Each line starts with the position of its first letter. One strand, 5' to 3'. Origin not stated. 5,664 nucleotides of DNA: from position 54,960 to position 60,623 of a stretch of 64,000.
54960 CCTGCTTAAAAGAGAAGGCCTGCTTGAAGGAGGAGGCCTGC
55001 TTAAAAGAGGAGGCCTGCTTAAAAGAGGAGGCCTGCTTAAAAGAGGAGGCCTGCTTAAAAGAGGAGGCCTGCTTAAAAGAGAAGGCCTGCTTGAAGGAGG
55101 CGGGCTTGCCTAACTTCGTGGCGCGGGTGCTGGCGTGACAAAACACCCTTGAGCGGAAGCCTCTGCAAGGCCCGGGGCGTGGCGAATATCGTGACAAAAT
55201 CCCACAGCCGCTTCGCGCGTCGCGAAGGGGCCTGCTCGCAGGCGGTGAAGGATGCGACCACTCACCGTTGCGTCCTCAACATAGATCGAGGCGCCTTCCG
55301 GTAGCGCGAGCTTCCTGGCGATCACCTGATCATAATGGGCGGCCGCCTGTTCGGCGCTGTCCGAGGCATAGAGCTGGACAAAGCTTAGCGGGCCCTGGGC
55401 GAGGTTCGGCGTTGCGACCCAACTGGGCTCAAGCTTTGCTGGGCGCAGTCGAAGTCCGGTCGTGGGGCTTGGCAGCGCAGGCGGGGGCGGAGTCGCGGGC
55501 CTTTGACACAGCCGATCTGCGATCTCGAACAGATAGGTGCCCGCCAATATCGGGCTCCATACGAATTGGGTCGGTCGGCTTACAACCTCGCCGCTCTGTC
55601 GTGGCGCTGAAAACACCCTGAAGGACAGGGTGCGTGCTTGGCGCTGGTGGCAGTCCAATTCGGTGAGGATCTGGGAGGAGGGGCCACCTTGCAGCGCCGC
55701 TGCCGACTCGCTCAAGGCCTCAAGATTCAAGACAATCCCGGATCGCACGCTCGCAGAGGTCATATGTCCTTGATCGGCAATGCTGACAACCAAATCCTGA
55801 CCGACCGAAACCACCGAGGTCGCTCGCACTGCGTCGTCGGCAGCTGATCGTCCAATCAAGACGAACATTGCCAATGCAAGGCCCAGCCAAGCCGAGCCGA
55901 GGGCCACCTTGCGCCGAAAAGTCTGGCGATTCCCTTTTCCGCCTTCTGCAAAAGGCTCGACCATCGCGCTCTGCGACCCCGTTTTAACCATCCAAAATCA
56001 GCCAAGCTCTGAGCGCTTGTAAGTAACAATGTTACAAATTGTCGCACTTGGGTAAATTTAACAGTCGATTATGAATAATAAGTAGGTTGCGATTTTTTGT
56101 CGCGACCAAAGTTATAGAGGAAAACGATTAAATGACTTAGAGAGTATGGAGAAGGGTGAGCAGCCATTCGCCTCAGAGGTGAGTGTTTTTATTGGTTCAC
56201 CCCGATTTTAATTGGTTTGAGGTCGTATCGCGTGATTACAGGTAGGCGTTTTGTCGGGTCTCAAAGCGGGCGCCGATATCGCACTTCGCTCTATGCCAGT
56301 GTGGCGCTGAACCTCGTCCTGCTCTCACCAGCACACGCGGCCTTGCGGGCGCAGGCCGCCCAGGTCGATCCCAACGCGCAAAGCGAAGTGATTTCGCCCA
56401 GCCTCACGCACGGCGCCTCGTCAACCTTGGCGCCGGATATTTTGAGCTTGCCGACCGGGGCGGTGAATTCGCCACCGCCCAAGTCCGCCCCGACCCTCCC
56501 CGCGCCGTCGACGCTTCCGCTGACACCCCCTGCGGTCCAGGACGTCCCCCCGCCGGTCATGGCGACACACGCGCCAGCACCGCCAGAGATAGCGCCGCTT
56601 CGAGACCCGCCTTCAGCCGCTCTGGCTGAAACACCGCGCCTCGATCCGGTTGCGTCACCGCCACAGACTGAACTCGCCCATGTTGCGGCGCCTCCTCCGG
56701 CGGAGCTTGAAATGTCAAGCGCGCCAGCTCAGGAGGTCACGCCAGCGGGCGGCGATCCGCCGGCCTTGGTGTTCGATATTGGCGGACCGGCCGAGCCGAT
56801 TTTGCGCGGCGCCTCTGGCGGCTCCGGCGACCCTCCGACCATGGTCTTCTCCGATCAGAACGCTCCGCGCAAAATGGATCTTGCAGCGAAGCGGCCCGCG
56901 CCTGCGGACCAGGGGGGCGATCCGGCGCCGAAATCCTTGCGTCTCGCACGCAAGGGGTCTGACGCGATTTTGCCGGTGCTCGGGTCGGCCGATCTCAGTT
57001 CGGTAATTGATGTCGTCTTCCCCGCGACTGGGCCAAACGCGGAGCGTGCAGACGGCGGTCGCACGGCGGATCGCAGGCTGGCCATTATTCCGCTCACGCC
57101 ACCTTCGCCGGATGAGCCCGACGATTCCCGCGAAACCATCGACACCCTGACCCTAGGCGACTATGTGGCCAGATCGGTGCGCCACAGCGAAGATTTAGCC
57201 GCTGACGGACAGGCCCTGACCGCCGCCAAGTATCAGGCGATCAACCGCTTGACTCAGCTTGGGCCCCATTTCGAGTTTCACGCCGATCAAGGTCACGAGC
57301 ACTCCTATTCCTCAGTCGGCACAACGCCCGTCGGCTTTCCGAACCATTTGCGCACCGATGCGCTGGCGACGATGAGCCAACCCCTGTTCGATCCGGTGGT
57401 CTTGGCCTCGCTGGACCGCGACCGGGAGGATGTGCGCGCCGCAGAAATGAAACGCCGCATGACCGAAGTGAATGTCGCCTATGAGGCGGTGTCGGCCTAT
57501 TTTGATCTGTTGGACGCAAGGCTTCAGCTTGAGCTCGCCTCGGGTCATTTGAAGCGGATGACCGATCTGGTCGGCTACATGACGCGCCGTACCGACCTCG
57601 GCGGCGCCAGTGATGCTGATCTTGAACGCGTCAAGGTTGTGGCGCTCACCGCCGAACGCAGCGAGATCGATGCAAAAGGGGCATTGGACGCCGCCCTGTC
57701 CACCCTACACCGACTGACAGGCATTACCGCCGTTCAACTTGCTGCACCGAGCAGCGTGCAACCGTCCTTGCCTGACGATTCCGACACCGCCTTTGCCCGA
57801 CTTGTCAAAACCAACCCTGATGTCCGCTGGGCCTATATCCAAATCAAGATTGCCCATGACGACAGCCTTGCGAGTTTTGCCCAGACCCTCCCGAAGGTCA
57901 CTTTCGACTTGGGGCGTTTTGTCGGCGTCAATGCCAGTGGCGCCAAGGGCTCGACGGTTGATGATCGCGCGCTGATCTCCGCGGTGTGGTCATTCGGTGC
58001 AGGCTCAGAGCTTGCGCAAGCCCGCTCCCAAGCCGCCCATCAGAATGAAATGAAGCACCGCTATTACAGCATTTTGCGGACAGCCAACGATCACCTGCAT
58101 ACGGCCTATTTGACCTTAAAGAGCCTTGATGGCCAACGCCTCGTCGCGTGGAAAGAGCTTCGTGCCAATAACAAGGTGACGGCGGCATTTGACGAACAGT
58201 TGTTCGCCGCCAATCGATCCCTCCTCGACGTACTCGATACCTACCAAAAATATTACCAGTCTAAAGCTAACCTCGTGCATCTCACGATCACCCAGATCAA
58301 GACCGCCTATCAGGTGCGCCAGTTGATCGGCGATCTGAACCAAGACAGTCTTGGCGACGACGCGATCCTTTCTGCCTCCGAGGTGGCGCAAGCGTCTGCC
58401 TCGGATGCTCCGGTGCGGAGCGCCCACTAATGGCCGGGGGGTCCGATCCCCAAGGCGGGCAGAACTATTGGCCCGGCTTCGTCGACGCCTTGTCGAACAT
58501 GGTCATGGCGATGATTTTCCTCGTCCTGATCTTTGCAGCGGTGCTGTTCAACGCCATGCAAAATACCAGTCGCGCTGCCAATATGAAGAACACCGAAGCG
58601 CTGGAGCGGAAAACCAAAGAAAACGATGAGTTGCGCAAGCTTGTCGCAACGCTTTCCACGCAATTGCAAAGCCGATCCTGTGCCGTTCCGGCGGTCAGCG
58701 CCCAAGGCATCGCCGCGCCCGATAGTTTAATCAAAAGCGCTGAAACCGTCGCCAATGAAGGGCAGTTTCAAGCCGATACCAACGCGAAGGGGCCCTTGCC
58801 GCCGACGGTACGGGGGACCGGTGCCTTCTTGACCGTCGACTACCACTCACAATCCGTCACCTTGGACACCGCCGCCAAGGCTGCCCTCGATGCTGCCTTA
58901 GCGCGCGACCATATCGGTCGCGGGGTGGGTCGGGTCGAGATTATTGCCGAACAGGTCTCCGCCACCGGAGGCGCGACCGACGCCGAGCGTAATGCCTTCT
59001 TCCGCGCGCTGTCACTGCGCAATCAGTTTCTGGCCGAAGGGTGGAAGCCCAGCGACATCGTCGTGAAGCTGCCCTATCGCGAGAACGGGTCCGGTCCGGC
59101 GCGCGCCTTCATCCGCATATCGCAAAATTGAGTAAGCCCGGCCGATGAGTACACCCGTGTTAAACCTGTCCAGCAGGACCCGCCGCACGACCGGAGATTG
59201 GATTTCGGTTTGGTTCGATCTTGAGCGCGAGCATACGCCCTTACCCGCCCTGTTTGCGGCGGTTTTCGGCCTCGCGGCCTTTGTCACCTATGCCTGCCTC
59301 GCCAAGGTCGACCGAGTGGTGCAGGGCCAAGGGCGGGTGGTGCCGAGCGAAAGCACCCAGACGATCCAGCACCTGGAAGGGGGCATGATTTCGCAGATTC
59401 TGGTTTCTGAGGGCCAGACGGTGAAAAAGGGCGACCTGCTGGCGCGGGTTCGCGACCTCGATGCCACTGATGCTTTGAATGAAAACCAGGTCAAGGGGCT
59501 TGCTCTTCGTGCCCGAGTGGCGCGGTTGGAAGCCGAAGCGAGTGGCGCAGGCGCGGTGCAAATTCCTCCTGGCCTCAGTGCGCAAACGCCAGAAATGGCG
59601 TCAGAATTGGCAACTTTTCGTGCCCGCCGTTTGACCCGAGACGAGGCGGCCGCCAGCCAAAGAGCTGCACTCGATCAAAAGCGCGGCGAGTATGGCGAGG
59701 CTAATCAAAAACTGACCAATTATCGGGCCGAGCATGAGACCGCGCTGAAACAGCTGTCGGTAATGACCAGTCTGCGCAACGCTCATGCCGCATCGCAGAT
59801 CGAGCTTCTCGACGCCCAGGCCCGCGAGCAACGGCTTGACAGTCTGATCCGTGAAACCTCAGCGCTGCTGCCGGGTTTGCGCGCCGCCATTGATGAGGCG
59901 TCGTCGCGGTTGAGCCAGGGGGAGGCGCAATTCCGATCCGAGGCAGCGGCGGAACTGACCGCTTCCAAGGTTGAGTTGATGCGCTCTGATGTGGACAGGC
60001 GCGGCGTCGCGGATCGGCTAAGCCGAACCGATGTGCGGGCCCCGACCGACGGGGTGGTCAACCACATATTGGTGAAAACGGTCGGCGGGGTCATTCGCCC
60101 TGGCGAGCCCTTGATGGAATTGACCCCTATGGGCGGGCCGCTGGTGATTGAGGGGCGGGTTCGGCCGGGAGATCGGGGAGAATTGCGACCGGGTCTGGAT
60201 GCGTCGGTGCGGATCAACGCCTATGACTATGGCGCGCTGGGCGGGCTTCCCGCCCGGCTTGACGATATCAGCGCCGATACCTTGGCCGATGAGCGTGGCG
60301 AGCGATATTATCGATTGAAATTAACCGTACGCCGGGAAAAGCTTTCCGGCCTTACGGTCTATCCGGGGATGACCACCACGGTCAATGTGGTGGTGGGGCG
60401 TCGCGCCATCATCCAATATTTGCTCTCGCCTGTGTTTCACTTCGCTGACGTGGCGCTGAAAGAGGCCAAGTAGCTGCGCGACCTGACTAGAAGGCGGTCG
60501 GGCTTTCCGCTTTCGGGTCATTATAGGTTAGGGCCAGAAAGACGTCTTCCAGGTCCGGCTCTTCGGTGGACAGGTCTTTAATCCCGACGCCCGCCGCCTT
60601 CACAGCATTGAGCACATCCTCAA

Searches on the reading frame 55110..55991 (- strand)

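Call 53: search_protein_families(library=pfam, proteins=[window:55110-55991:-], max_evalue=0.00001)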
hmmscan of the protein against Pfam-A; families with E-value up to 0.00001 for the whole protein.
window:55110-55991:- (293 aa): 2 families
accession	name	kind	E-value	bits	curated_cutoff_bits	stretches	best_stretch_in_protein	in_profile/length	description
PF16747.10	Adhesin_E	-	9.9e-07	29.4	23.7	1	86-163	31-109/109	Surface-adhesin protein E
PF05036.18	SPOR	-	4.8e-06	27.2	21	0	204-270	6-65/76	SPOR domain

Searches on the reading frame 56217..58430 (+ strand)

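Call 53: search_protein_families(library=pfam, proteins=[window:56217-58430:+], max_evalue=0.00001)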
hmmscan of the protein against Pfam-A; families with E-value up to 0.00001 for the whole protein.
window:56217-58430:+ (737 aa): 1 family
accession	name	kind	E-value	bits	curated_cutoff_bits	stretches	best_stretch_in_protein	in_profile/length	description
PF02321.23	OEP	-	6.3e-27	95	22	2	315-502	3-187/187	Outer membrane efflux protein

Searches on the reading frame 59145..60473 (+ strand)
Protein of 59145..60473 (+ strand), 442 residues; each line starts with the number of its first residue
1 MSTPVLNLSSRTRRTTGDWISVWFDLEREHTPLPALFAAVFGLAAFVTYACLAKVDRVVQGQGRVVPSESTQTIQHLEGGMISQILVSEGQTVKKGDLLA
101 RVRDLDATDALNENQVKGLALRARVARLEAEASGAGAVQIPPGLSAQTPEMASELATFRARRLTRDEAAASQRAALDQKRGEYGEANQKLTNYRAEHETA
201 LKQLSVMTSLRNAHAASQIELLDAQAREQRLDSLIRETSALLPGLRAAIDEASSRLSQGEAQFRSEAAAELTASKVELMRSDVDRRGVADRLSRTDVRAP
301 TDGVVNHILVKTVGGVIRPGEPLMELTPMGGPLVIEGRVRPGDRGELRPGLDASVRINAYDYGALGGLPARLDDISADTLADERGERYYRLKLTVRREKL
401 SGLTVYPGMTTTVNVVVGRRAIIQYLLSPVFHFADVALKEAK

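Call 53: search_protein_families(library=pfam, proteins=[window:59145-60473:+], max_evalue=0.00001)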
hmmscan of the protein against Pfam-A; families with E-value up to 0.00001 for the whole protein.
window:59145-60473:+ (442 aa): 4 families
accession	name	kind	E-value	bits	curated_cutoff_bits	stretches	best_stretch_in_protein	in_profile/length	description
PF13437.12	HlyD_3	-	2.2e-14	54.5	22.2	1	297-398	2-96/106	HlyD family secretion protein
PF13533.13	Biotin_lipoyl_2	-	1e-06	28.8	29.8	0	80-102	9-31/32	Biotin-lipoyl like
PF00364.28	Biotin_lipoyl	-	2e-06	27.9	22.1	0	74-101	45-72/73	Biotin-requiring enzyme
PF16576.10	HlyD_D23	-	4.9e-06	26.4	30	0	68-110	15-59/214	Barrel-sandwich domain of CusB or HlyD membrane-fusion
